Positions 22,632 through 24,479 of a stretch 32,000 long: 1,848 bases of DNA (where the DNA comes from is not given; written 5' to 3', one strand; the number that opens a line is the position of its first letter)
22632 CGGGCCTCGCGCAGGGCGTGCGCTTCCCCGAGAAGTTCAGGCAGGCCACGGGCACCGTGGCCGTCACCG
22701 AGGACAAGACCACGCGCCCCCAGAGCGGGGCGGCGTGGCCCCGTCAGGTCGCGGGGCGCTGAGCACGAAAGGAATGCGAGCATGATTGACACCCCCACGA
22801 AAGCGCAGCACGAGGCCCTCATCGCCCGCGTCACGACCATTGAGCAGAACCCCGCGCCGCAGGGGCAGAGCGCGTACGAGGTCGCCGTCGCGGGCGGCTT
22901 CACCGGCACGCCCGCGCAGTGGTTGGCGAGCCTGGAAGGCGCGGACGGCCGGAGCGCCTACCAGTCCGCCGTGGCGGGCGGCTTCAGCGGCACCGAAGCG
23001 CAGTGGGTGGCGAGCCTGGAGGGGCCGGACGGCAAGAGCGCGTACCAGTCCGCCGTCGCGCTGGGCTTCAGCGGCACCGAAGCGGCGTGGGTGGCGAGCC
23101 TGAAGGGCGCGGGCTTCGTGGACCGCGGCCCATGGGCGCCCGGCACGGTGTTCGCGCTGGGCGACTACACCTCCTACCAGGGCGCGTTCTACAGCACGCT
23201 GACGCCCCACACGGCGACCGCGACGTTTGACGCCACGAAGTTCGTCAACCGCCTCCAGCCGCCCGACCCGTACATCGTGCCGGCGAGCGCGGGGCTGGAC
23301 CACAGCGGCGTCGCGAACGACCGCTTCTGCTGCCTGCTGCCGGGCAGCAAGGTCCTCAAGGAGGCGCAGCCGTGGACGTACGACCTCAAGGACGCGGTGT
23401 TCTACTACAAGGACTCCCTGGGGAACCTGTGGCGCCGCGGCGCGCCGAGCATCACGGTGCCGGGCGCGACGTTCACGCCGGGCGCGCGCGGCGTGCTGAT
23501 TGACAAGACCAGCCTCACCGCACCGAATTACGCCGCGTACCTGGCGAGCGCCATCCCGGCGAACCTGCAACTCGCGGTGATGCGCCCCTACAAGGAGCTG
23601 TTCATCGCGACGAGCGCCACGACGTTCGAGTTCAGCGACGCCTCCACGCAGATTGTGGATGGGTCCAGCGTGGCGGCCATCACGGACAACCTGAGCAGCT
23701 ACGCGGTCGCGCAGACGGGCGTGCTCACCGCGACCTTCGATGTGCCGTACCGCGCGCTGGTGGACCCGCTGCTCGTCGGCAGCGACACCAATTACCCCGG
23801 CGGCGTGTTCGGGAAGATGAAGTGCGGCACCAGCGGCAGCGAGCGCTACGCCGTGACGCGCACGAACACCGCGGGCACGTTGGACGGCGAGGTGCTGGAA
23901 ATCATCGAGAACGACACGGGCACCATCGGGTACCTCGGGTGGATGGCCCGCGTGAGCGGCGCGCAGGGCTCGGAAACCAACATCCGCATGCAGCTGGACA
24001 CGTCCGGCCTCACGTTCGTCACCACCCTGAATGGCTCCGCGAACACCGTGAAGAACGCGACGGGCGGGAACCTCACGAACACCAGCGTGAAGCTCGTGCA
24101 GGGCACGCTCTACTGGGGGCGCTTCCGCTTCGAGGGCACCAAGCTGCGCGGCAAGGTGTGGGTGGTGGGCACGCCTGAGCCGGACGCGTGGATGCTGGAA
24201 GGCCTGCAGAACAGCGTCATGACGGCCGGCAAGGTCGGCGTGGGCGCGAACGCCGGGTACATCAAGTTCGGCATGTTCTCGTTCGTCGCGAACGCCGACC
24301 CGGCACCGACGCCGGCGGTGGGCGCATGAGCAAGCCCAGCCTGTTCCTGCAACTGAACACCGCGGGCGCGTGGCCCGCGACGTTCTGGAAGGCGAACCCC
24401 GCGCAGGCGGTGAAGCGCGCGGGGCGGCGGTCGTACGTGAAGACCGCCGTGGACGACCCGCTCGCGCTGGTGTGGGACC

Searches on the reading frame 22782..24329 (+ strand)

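Call 103: search_protein_families(library=pfam, proteins=[window:22782-24329:+], max_evalue=0.001)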
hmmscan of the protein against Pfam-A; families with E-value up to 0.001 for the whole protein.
window:22782-24329:+ (515 aa): 1 family
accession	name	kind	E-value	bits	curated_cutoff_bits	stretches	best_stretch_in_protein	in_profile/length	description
PF02839.19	CBM_5_12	-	1.6e-05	25.3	26.2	1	118-147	2-30/44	Carbohydrate-binding module family 5/12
